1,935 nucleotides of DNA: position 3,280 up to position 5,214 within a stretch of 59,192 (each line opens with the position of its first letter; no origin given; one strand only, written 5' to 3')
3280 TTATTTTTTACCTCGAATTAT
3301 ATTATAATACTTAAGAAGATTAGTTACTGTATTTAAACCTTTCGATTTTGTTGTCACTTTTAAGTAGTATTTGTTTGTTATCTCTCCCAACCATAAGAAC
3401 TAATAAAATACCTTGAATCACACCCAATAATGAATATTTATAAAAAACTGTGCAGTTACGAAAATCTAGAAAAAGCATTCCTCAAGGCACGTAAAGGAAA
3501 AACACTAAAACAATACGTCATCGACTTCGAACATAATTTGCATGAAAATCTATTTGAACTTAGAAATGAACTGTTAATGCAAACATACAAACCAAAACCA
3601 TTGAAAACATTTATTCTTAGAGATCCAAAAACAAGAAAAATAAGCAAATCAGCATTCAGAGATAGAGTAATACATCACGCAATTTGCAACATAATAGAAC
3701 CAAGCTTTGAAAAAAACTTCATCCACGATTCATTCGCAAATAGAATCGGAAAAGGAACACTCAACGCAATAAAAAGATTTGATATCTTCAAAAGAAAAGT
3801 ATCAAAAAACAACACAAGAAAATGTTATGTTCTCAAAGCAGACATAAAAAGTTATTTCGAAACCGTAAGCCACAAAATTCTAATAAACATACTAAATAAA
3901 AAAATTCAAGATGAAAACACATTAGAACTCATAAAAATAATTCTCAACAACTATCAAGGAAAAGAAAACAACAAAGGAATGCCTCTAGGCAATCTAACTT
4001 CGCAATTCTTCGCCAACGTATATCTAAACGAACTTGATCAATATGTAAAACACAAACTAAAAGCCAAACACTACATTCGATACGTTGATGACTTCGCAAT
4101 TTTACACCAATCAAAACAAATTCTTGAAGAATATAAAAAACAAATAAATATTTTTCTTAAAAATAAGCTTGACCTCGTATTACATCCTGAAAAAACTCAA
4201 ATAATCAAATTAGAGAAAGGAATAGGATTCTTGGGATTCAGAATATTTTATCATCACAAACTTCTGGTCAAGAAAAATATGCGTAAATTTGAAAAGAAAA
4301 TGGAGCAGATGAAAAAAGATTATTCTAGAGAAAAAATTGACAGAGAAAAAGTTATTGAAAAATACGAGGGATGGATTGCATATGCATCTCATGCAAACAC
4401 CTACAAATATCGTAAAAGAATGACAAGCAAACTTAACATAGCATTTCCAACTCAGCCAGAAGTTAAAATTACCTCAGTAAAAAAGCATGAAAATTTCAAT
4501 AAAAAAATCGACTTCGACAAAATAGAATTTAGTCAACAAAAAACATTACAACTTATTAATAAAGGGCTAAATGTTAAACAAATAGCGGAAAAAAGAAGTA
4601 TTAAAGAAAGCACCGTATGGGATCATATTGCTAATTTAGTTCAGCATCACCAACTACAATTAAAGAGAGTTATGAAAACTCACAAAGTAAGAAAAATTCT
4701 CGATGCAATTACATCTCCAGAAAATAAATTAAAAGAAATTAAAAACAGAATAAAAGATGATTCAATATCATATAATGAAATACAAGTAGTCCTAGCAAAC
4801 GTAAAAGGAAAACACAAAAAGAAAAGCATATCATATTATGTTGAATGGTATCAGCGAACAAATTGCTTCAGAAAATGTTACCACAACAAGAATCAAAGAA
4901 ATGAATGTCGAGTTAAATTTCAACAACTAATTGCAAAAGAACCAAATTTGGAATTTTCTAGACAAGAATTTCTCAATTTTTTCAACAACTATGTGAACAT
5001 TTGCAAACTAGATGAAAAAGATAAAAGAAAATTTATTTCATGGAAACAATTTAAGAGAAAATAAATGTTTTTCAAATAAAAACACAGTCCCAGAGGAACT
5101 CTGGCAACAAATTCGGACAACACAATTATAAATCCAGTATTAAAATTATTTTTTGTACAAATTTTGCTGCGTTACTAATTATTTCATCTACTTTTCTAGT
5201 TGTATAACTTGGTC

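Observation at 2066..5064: Complete diversity-generating retroelement with a divergent RT, no Avd-sized ORF, and the TR downstream of the target gene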

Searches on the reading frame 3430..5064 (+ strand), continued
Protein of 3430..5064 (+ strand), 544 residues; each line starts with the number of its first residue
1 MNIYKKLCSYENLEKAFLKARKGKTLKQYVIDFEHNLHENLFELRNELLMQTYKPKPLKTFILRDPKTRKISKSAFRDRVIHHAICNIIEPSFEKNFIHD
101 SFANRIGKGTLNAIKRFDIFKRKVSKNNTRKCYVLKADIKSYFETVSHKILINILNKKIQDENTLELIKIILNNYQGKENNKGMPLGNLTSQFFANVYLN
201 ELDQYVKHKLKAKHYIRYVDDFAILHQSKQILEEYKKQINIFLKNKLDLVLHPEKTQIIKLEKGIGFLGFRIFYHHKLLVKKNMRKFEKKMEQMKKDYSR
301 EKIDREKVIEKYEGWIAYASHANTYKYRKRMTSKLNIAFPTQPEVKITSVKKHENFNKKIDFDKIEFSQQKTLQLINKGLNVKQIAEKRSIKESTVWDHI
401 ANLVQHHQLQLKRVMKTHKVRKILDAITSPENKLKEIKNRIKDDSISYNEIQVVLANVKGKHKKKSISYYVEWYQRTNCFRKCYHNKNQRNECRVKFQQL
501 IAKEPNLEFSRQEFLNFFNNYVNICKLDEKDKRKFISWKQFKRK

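Call 55: predict_structure(alignment_id=A2)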
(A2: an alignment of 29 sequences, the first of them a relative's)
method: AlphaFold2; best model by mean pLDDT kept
length: 544 residues; sequences in the alignment: 29
mean_pLDDT: 83.3   pTM: 0.53
mean pLDDT of the five models: 83.3, 83.1, 83.1, 81.0, 81.0
residues with pLDDT >= 90: 177; 70-90: 286; 50-70: 69; < 50: 12
segments of 3 or more residues with pLDDT < 50: 64-68, 103-108
pLDDT, mean of each block of 10 residues (from residue 1): 87 94 76 89 95 88 53 84 92 76 51 77 86 92 89 93 93 85 81 87 92 86 93 96 95 92 71 68 81 87 78 69 66 75 56 65 72 87 85 86 88 89 91 90 88 92 87 88 88 88 82 88 84 85 83
secondary structure, 60 per line:
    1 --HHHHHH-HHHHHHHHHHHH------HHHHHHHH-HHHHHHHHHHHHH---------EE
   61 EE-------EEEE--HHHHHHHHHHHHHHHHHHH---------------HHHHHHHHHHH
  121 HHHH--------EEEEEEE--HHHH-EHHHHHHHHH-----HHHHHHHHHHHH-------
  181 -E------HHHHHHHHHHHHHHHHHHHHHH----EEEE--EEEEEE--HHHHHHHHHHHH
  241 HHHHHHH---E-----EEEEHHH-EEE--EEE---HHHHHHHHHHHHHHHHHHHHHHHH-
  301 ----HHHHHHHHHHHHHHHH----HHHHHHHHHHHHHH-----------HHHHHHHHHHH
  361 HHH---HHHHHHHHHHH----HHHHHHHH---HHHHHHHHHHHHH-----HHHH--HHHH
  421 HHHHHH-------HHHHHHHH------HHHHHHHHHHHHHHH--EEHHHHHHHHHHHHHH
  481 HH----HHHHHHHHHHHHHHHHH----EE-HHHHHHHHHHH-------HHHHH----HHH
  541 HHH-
elements in order: H3-8 H10-21 H28-35 H37-49 E59-62 E70-73 H76-94 H110-124 E133-139 H142-145 H148-156 H162-173 H189-210 E215-218 E221-226 H229-247 E257-260 E265-267 E270-272 H276-299 H305-320 H325-338 H350-363 H367-377 H382-389 H393-405 H411-414 H417-426 H434-441 H448-462 H467-482 H487-503 H511-521 H529-533 H538-543

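Call 59: fold_search(model_id=the predicted structure, library=pdb)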
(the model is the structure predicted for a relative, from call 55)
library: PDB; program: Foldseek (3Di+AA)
matches with E <= 10: 986; with E <= 0.001: 148
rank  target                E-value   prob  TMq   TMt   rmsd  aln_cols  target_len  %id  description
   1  8ubd_A                2.7e-17  1.00  0.48  0.78   5.4       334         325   29  Diversity-generating retroelement (DGR) ribonucleoprotein reverse transcriptase - Pre-active State 2 (released 2024-10-23)
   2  8ub7_A                4.7e-17  1.00  0.49  0.78   5.2       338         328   29  Diversity-generating retroelement (DGR) ribonucleoprotein reverse transcriptase - Active state (N-occupied) (released 2024-10-23)
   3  6ar1_A                7.1e-15  1.00  0.44  0.56  18.1       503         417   17  Structure of a Thermostable Group II Intron Reverse Transcriptase with Template-Primer and Its Functional and Evolutio (released 2017-11-29)
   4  6ar1_D                7.4e-15  1.00  0.44  0.56  18.1       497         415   17  Structure of a Thermostable Group II Intron Reverse Transcriptase with Template-Primer and Its Functional and Evolutio (released 2017-11-29)
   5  6ar3_A                1.0e-14  1.00  0.45  0.57  21.3       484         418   17  Structure of a Thermostable Group II Intron Reverse Transcriptase with Template-Primer and Its Functional and Evolutio (released 2017-11-29)
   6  8ubc_A                1.9e-14  1.00  0.44  0.74   8.5       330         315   28  Diversity-generating retroelement (DGR) ribonucleoprotein reverse transcriptase - Resting State 1b (released 2024-10-23)
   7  8ubf_A                2.4e-14  1.00  0.44  0.74   8.4       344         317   27  Diversity-generating retroelement (DGR) ribonucleoprotein - Resting state 1c (released 2024-10-23)
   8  6ar3_D                2.6e-14  1.00  0.47  0.60   7.1       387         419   20  Structure of a Thermostable Group II Intron Reverse Transcriptase with Template-Primer and Its Functional and Evolutio (released 2017-11-29)
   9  7k9y_A                5.2e-14  1.00  0.45  0.56  21.8       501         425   17  GsI-IIC RT Template-Switching Complex (twinned) (released 2021-08-18)
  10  5irg_B                1.5e-13  1.00  0.42  0.78   5.9       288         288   23  Reverse transcriptase domain of group II intron maturase from Roseburia intestinalis in P212121 space group (released 2016-05-04)
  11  5irg_A                2.1e-13  1.00  0.43  0.79   5.6       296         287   22  Reverse transcriptase domain of group II intron maturase from Roseburia intestinalis in P212121 space group (released 2016-05-04)
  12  8ube_A                2.2e-13  1.00  0.42  0.71   9.6       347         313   25  Diversity-generating retroelement (DGR) ribonucleoprotein reverse transcriptase - Resting State 1a (released 2024-10-23)
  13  5hhl_A                3.5e-13  1.00  0.42  0.77   5.6       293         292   22  Reverse transcriptase domain of group II intron maturase from Eubacterium rectale in P21 space group (released 2016-05-04)
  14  5irg_D                4.4e-13  1.00  0.43  0.79   5.4       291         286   22  Reverse transcriptase domain of group II intron maturase from Roseburia intestinalis in P212121 space group (released 2016-05-04)
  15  5irf_B                4.6e-13  1.00  0.43  0.80   5.4       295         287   22  Reverse transcriptase domain of group II intron maturase from Roseburia intestinalis in P1 space group (released 2016-05-04)
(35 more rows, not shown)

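Call 77: search_protein_families(library=pfam, proteins=[L039:2660-3916:-, L047:2443-3735:-, L050:2461-3750:-, L057:8290-9642:-, L084:1461-2486:+, L051:1431-3104:+], max_evalue=0.001)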
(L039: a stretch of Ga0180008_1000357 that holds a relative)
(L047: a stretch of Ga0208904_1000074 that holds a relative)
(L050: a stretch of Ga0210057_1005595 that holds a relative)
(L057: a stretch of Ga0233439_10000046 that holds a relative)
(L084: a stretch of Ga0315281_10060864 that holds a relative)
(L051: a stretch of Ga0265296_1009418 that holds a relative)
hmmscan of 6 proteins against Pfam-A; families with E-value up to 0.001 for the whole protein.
L039:2660-3916:- (418 aa): 1 family
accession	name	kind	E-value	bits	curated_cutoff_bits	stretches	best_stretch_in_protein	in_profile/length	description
PF00589.27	Phage_integrase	-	1.5e-11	44.8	27.1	1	162-320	3-167/172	Phage integrase family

L047:2443-3735:- (430 aa): 0 families

L050:2461-3750:- (429 aa): 0 families

L057:8290-9642:- (450 aa): 3 families
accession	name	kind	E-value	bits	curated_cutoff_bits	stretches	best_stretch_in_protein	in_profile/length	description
PF13173.12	AAA_14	-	6.3e-36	123.7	27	1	70-190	4-129/129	AAA domain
PF13635.12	DUF4143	-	1.5e-20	74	28.1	1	245-387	2-157/160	Domain of unknown function (DUF4143)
PF13401.12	AAA_22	-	0.00067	20.4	27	0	70-126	7-58/130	AAA domain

L084:1461-2486:+ (341 aa): 0 families

L051:1431-3104:+ (557 aa): 2 families
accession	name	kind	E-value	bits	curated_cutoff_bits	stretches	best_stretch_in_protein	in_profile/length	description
PF00069.31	Pkinase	-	4.2e-35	121.9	31.7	1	24-264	7-253/263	Protein kinase domain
PF07714.23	PK_Tyr_Ser-Thr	-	5.8e-18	65.6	23.1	1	41-263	26-249/258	Protein tyrosine and serine/threonine kinase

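Call 93: search_protein_families(library=ncbifam, proteins=[window:3430-5064:+], max_evalue=0.001)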
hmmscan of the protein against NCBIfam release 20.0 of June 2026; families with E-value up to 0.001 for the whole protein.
window:3430-5064:+ (544 aa): 5 families
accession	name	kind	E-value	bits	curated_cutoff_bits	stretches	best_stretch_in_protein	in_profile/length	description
TIGR04416.1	group_II_RT_mat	equivalog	4.3e-50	170.8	300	1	27-336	22-342/353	group II intron reverse transcriptase/maturase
NF041747.1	Drt3a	equivalog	2.9e-21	76.3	200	1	127-305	106-287/412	antiviral reverse transcriptase Drt3a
NF041746.1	Drt2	equivalog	2.1e-13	50.2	390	2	176-307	216-356/416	antiviral reverse transcriptase Drt2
TIGR04499.1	abortive_AbiA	subfamily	1.2e-09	37.5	250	1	115-248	129-273/615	AbiA family abortive infection protein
NF041750.1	Drt5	equivalog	1.2e-08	34.4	550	1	108-262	102-254/484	antiviral reverse transcriptase Drt5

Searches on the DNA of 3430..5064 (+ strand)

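Call 39: search_rna_families(sources=[L002, L005, L014, L019, L027, L030, L033, L036, L041, L045, L047, L050, L053, L055, L060, L062, L073], threshold=gathering)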
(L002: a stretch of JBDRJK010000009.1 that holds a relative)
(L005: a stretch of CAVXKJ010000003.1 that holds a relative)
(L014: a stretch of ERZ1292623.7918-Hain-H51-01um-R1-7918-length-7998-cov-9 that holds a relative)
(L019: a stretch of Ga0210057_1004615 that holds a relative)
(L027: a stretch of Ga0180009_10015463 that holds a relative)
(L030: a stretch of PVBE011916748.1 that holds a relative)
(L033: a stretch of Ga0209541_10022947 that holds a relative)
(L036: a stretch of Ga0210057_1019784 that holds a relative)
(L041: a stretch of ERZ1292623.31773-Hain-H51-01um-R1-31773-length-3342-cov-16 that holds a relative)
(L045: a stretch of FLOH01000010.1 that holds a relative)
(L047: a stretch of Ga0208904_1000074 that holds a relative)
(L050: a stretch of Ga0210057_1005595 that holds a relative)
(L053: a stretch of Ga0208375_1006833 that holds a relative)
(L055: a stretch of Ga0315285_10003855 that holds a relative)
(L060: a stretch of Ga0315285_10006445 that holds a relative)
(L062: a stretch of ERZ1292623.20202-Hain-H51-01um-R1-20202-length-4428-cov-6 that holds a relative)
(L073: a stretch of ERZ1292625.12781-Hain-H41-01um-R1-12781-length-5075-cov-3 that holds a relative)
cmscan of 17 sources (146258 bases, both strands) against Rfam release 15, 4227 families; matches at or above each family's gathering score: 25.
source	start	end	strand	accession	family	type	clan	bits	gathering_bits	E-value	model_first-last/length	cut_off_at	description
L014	3015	6686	-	RF02540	LSU_rRNA_archaea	Gene; rRNA;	CL00112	2454.6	50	0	1-2987/2987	no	Archaeal large subunit ribosomal RNA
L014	7346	7998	-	RF01959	SSU_rRNA_archaea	Gene; rRNA;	CL00111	638.1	50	8.8e-186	821-1478/1478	5'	Archaeal small subunit ribosomal RNA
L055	5708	5866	+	RF03019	RT-16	Gene; sRNA;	-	85.8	50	1.1e-11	1-158/158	no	RT-16 RNA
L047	4417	4549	-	RF03019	RT-16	Gene; sRNA;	-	81.7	50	7.9e-11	1-158/158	no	RT-16 RNA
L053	1970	2113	+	RF03019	RT-16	Gene; sRNA;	-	80.7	50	1.3e-10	1-158/158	no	RT-16 RNA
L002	4453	4603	-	RF03019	RT-16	Gene; sRNA;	-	80.1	50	1.6e-10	1-158/158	no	RT-16 RNA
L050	4832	5000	-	RF03019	RT-16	Gene; sRNA;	-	80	50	1.7e-10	1-158/158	no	RT-16 RNA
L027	4731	4896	+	RF03019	RT-16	Gene; sRNA;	-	77.7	50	5.2e-10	1-158/158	no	RT-16 RNA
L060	5709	5860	+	RF03019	RT-16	Gene; sRNA;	-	75.9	50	1.2e-09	1-158/158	no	RT-16 RNA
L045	5628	5827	+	RF03019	RT-16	Gene; sRNA;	-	75.2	50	1.7e-09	1-158/158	no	RT-16 RNA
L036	5175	5304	-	RF03019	RT-16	Gene; sRNA;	-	74.9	50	2e-09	1-158/158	no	RT-16 RNA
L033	5808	5942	-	RF03019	RT-16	Gene; sRNA;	-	72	50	7.7e-09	1-158/158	no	RT-16 RNA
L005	3297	3368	+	RF00005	tRNA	Gene; tRNA;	CL00001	71.1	29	3.4e-13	1-71/71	no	tRNA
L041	1594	1729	+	RF03019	RT-16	Gene; sRNA;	-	68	50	5.1e-08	1-158/158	no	RT-16 RNA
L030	4420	4616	-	RF03019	RT-16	Gene; sRNA;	-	66.4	50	1.1e-07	1-158/158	no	RT-16 RNA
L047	13545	13617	+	RF00005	tRNA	Gene; tRNA;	CL00001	63.7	29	4e-11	1-71/71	no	tRNA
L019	5701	5868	+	RF03019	RT-16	Gene; sRNA;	-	63.5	50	4.3e-07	1-158/158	no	RT-16 RNA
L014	961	1168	+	RF03019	RT-16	Gene; sRNA;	-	60.7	50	1.7e-06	1-158/158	no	RT-16 RNA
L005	5679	5857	+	RF03019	RT-16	Gene; sRNA;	-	59.2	50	3.4e-06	1-158/158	no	RT-16 RNA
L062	1387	1571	-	RF03019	RT-16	Gene; sRNA;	-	56.9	50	1e-05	1-158/158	no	RT-16 RNA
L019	7923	7994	-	RF00005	tRNA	Gene; tRNA;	CL00001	56.6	29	3.5e-09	1-71/71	no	tRNA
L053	7636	7710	-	RF00005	tRNA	Gene; tRNA;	CL00001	53.5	29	2.5e-08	1-71/71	no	tRNA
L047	8720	8837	-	RF00005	tRNA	Gene; tRNA;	CL00001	50.1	29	2.2e-07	1-71/71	no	tRNA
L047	8948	9061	-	RF00005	tRNA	Gene; tRNA;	CL00001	48.2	29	7e-07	1-71/71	no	tRNA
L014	7009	7067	-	RF00005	tRNA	Gene; tRNA;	CL00001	31.6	29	0.027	1-71/71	no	tRNA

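Call 62: search_rna_families(sources=[L015, L039, L044, L051, L057, L058, L061, L065, L068, L071, L072, L074, L076, L077, L078, L080, L081], threshold=gathering)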
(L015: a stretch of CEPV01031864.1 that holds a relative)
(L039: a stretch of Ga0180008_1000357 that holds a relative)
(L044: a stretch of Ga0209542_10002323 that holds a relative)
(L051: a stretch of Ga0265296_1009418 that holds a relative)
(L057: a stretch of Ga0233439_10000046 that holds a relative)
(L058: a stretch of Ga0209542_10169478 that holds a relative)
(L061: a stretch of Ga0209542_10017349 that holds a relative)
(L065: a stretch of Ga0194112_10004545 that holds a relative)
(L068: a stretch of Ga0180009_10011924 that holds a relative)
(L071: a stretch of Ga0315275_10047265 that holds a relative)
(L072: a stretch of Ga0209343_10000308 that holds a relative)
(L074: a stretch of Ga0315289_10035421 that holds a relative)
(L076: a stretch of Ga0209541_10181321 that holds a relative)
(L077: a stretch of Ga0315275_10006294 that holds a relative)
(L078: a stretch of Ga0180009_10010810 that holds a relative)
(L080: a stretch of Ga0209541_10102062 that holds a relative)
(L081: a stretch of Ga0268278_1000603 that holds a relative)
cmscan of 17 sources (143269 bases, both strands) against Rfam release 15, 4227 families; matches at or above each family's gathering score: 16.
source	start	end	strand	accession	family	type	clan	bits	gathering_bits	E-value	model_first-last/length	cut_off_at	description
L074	512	672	+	RF03019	RT-16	Gene; sRNA;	-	93.6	50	2.6e-13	1-158/158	no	RT-16 RNA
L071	1876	2029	+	RF03019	RT-16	Gene; sRNA;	-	93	50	3.5e-13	1-158/158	no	RT-16 RNA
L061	604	762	+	RF03019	RT-16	Gene; sRNA;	-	92.2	50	5.2e-13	1-158/158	no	RT-16 RNA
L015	3238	3384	+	RF03019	RT-16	Gene; sRNA;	-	83.6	50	3.1e-11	1-158/158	no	RT-16 RNA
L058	560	705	+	RF03019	RT-16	Gene; sRNA;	-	81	50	1e-10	1-158/158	no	RT-16 RNA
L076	122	274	+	RF03019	RT-16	Gene; sRNA;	-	78.4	50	3.7e-10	1-158/158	no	RT-16 RNA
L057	5654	5811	+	RF03019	RT-16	Gene; sRNA;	-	78.1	50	4.2e-10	1-158/158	no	RT-16 RNA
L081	7509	7641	-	RF03019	RT-16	Gene; sRNA;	-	76.7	50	8e-10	1-158/158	no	RT-16 RNA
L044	7572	7690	-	RF03019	RT-16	Gene; sRNA;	-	75.3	50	1.6e-09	1-158/158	no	RT-16 RNA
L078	1002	1181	+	RF03019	RT-16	Gene; sRNA;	-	72.1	50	7.2e-09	1-158/158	no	RT-16 RNA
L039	5743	5881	+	RF03019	RT-16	Gene; sRNA;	-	71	50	1.2e-08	1-158/158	no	RT-16 RNA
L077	5730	5872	+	RF03019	RT-16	Gene; sRNA;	-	70.6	50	1.5e-08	1-158/158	no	RT-16 RNA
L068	670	831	+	RF03019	RT-16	Gene; sRNA;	-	69.6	50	2.4e-08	1-158/158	no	RT-16 RNA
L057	10959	11030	-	RF00005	tRNA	Gene; tRNA;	CL00001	68.5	29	1.9e-12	1-71/71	no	tRNA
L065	5729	5874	+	RF03019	RT-16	Gene; sRNA;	-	68.1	50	4.7e-08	1-158/158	no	RT-16 RNA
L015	7542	7615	+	RF00005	tRNA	Gene; tRNA;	CL00001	64.6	29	2.1e-11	1-71/71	no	tRNA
